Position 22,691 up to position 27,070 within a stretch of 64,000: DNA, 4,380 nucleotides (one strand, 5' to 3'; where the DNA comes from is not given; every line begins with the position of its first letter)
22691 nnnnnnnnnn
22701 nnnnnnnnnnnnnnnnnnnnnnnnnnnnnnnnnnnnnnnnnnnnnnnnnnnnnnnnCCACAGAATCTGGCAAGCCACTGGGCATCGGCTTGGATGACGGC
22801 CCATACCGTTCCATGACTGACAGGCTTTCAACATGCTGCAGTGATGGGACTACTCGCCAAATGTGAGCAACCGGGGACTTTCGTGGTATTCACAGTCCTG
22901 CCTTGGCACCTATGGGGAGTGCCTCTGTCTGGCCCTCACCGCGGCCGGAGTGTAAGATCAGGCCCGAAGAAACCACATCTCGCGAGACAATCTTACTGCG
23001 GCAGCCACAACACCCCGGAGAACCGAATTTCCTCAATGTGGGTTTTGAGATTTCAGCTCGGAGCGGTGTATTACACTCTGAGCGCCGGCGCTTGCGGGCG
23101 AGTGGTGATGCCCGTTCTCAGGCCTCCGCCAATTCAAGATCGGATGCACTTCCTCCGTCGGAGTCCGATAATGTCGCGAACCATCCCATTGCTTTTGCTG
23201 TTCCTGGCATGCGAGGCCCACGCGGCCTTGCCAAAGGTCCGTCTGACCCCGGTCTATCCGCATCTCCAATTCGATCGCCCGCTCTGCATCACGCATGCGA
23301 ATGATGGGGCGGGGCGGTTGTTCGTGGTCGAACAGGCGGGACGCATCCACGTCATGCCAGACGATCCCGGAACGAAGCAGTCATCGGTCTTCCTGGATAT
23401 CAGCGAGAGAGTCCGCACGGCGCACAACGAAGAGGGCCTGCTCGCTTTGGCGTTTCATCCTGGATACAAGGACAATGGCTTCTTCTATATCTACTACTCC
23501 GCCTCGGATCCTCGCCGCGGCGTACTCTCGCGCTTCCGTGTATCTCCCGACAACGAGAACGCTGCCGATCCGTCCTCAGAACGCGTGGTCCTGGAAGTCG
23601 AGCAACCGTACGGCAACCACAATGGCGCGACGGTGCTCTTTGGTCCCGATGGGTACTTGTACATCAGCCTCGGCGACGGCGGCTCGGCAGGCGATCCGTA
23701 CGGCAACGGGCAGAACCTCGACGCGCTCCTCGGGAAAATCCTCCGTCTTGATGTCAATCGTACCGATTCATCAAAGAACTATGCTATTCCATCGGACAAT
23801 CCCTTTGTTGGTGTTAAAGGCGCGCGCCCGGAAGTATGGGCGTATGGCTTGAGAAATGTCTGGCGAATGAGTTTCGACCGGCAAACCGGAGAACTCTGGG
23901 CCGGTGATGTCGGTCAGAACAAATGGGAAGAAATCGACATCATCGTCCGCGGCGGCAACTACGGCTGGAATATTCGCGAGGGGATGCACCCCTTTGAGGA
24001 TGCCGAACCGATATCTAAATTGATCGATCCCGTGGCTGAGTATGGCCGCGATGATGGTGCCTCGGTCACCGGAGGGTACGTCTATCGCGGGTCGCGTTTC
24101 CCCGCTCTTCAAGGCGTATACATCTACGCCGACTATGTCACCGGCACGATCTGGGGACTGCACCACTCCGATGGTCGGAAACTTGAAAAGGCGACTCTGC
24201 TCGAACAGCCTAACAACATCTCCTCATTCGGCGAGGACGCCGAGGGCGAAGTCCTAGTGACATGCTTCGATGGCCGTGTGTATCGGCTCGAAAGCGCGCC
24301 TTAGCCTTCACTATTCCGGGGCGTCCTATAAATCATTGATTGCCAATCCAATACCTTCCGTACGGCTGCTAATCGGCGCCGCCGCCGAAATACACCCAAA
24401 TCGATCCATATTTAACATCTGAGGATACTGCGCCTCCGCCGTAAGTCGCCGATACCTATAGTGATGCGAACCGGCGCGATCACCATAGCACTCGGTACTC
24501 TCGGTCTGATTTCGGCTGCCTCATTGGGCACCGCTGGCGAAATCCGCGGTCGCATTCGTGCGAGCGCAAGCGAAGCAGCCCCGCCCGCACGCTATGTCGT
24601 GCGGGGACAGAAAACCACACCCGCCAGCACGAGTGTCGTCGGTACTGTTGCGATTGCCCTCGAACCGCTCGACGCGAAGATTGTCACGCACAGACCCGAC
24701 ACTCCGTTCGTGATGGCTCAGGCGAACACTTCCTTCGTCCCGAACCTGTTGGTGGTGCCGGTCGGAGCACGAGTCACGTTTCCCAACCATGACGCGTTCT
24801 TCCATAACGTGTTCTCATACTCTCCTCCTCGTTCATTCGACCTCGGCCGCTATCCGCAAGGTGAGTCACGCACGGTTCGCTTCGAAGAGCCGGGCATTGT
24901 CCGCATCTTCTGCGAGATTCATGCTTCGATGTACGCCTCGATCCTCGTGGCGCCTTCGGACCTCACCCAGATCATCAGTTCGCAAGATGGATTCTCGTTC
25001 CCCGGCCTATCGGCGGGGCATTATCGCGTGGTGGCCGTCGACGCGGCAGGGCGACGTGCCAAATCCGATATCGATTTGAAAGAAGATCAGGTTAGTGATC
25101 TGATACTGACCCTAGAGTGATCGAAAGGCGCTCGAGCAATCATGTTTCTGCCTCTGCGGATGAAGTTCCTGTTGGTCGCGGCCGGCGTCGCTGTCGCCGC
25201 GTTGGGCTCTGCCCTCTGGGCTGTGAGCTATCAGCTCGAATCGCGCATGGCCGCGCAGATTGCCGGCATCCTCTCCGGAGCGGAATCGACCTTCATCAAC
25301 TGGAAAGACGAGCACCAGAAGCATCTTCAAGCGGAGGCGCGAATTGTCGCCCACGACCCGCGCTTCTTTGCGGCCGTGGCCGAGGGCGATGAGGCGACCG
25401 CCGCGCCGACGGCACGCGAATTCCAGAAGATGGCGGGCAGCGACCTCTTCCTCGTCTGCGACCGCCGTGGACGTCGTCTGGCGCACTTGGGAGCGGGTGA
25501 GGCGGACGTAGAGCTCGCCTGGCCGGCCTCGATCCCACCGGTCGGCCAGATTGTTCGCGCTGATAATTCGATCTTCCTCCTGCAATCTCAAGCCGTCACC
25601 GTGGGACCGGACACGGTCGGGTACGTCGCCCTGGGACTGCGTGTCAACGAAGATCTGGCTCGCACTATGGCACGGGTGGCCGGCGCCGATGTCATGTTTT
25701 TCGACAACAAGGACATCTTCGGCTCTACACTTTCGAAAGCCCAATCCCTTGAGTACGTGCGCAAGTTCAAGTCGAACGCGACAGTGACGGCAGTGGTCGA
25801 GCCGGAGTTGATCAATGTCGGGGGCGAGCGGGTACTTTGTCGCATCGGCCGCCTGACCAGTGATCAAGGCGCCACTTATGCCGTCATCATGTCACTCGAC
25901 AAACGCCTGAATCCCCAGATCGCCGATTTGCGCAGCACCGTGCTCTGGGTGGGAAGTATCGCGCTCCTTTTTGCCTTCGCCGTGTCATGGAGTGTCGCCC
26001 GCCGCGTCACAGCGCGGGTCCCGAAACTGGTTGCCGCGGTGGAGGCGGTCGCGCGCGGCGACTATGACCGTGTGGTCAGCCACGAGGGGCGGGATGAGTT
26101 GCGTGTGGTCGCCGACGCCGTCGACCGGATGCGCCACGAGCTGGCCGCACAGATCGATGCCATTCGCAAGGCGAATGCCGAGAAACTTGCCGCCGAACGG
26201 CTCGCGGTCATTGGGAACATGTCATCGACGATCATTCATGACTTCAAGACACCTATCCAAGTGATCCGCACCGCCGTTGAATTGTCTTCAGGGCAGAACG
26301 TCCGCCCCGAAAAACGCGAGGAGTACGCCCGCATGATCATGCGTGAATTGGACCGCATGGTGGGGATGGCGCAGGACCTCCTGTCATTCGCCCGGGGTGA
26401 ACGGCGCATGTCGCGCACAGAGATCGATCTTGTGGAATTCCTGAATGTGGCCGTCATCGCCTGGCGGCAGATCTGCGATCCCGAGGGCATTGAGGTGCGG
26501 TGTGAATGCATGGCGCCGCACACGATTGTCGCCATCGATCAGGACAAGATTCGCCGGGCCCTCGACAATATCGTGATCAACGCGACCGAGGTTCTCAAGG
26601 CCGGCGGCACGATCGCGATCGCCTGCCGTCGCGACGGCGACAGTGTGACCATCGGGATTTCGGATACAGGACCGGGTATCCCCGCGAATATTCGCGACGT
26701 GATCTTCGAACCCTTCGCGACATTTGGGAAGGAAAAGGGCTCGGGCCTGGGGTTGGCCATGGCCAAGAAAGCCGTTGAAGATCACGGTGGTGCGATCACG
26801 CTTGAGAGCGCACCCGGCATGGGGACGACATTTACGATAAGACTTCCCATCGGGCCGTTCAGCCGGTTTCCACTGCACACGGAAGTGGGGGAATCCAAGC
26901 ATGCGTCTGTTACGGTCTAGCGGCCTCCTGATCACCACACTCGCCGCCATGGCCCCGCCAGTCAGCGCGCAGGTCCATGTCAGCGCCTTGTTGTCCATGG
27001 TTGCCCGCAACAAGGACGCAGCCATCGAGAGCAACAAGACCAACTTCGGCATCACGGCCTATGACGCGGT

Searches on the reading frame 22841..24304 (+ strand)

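Call 9: search_protein_families(library=pfam, proteins=[window:22841-24304:+], max_evalue=0.001)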
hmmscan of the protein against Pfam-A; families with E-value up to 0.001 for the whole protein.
window:22841-24304:+ (487 aa): 1 family
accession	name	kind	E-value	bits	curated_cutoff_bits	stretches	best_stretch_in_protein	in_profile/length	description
PF07995.17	GSDH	-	6.5e-48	164.2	25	1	145-474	2-322/332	Glucose / Sorbosone dehydrogenase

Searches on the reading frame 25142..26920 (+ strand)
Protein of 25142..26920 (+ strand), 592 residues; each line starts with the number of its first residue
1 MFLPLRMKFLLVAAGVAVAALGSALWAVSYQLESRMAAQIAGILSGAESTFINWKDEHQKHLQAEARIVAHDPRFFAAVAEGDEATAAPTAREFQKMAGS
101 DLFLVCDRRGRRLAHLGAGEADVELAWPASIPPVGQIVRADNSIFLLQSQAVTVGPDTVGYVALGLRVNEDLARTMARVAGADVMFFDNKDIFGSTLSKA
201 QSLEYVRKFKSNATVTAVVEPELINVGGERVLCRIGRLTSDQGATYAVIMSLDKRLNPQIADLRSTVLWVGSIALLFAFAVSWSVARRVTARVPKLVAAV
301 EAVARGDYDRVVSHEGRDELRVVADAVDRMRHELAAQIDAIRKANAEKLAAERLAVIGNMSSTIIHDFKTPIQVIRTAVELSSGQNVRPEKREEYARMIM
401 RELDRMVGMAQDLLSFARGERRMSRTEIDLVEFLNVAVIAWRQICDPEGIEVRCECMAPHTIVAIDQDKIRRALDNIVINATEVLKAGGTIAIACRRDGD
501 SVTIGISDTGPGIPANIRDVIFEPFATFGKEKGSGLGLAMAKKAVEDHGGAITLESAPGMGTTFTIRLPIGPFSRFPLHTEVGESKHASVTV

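Call 9: search_protein_families(library=pfam, proteins=[window:25142-26920:+], max_evalue=0.001)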
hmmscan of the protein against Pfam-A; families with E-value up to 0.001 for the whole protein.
window:25142-26920:+ (592 aa): 4 families
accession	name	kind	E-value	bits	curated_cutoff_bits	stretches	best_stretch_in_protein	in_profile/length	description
PF02518.31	HATPase_c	-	3.9e-25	88.9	26.4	1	466-570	2-109/111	Histidine kinase-, DNA gyrase B-, and HSP90-like ATPase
PF00512.31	HisKA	-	4.9e-10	39.8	26.9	1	359-420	4-64/66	His Kinase A (phospho-acceptor) domain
PF00672.30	HAMP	-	1.2e-08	35.6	25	1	285-335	2-52/53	HAMP domain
PF13581.12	HATPase_c_2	-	0.00036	21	27.4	1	469-548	31-112/127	Histidine kinase-like ATPase domain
